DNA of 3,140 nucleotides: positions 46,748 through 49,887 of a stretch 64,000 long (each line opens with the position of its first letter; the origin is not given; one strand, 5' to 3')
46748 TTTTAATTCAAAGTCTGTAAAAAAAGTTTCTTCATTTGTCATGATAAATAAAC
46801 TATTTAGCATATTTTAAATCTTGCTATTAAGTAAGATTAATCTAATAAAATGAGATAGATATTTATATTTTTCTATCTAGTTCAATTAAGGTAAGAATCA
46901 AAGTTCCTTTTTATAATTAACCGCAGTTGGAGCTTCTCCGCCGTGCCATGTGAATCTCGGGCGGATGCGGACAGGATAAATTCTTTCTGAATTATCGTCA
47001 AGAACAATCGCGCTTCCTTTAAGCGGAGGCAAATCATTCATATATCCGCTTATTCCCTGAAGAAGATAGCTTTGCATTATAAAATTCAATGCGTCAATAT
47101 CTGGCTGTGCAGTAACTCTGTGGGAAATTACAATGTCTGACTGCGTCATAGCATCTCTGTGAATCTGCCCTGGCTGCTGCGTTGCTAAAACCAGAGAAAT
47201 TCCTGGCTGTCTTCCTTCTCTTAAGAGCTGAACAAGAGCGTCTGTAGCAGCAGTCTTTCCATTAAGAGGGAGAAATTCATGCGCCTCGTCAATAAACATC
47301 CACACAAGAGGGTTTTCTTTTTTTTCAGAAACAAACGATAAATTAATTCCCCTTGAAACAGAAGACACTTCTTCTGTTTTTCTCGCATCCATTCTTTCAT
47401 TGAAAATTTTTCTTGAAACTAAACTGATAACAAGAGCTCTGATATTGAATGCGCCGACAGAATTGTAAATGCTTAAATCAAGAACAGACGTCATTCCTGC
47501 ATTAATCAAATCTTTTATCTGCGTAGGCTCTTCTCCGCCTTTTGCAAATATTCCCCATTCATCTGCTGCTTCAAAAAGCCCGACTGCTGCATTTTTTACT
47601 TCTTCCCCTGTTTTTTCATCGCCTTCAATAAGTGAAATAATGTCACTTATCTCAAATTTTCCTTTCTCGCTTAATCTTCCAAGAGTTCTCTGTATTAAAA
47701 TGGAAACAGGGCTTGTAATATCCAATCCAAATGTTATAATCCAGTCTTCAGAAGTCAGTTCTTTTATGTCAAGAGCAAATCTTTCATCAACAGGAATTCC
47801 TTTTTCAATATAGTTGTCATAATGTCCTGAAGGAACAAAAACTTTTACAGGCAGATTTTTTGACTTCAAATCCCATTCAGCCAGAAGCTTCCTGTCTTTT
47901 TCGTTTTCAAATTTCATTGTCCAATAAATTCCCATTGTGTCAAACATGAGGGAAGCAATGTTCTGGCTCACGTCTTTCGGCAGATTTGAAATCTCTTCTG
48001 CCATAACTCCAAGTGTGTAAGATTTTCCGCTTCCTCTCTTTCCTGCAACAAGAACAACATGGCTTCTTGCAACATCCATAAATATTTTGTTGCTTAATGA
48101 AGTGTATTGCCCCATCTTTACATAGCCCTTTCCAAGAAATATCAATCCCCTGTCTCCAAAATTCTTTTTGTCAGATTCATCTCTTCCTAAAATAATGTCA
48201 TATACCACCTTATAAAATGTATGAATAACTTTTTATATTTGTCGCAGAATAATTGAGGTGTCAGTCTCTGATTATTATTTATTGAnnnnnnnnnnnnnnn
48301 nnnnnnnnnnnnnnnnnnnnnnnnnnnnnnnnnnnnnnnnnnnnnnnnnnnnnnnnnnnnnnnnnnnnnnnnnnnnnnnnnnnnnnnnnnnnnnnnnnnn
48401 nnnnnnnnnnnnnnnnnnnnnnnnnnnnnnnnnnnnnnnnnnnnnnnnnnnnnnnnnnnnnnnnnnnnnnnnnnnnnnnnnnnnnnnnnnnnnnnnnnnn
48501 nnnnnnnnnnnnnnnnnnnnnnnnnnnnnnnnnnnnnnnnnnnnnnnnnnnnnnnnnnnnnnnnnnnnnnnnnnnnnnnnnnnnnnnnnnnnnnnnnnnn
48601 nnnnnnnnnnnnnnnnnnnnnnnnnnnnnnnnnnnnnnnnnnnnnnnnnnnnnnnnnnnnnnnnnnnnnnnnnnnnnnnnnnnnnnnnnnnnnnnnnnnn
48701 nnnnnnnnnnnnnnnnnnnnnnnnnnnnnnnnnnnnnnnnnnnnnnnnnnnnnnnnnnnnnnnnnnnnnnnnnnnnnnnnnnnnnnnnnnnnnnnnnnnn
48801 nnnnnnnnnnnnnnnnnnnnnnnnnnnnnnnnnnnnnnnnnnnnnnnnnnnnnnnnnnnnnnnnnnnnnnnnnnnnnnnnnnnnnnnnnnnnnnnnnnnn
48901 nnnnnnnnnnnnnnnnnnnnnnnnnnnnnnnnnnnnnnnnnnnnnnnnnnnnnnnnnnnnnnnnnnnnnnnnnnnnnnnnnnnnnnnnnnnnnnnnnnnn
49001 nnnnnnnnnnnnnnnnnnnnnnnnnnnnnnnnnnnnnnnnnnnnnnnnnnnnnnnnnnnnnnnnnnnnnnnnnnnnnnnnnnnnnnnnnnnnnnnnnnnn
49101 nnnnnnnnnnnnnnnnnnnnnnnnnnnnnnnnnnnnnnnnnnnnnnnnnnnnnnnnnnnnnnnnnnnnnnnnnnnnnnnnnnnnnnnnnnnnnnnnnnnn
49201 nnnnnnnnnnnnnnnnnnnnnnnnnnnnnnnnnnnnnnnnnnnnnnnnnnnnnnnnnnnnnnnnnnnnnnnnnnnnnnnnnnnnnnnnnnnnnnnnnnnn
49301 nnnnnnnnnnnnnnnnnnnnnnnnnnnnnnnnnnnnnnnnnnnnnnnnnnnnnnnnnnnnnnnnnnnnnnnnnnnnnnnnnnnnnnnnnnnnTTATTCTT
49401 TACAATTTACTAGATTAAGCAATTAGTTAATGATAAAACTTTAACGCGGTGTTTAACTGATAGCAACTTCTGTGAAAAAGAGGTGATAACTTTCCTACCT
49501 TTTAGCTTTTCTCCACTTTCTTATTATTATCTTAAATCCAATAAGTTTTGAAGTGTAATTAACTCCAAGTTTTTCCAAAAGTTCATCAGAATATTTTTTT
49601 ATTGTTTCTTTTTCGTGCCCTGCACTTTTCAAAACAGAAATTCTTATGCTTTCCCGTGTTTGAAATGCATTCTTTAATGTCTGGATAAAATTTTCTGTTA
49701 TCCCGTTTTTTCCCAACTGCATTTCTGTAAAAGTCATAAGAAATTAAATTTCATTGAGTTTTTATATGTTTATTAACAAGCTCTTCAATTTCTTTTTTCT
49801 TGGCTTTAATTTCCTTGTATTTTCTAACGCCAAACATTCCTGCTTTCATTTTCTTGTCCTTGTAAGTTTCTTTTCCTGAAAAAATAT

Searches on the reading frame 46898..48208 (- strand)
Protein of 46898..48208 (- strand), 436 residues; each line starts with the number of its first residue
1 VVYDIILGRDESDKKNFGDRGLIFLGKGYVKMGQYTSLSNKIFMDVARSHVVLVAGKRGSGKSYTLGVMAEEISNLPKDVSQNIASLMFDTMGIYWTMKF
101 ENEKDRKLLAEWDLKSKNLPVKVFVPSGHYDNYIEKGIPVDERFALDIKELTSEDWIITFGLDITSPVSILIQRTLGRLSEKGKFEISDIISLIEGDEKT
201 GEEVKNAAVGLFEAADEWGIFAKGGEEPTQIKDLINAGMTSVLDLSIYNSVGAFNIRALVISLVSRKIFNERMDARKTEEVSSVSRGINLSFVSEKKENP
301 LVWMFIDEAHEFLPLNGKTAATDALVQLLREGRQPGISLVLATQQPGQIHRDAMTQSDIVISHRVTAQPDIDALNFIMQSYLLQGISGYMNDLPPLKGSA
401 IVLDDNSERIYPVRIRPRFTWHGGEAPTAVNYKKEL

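Call 53: search_protein_families(library=pfam, proteins=[window:46898-48208:-], max_evalue=0.01)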
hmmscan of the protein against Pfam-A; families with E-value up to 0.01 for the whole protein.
window:46898-48208:- (436 aa): 7 families
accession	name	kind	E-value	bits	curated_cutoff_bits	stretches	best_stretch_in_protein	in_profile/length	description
PF01935.23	DUF87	-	4.8e-07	30.5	23.2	1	49-249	23-205/220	Helicase HerA, central domain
PF05872.18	HerA_C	-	1.7e-06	27.5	22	0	297-367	254-323/502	Helicase HerA-like C-terminal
PF05707.18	Zot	-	2.9e-05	24.1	20.3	1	304-363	85-145/197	Zonular occludens toxin (Zot)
PF10412.15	TrwB_AAD_bind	-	3.3e-05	23.4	20.5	0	47-117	14-76/387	Type IV secretion-system coupling protein DNA-binding domain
PF01580.24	FtsK_SpoIIIE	-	0.00016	21.7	24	0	31-69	21-59/221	FtsK/SpoIIIE family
PF00004.35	AAA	-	0.00054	20.9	21.2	0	286-360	44-126/131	ATPase family associated with various cellular activities (AAA)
PF13191.12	AAA_16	-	0.006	17.5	32.6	0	48-74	21-49/167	AAA ATPase domain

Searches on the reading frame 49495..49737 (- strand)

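Call 53: search_protein_families(library=pfam, proteins=[window:49495-49737:-], max_evalue=0.01)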
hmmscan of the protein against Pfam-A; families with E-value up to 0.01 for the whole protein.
window:49495-49737:- (80 aa): 1 family
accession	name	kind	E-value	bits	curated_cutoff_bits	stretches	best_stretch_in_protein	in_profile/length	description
PF01985.26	CRS1_YhbY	-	4.5e-09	36.9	27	1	6-61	20-72/84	CRS1 / YhbY (CRM) domain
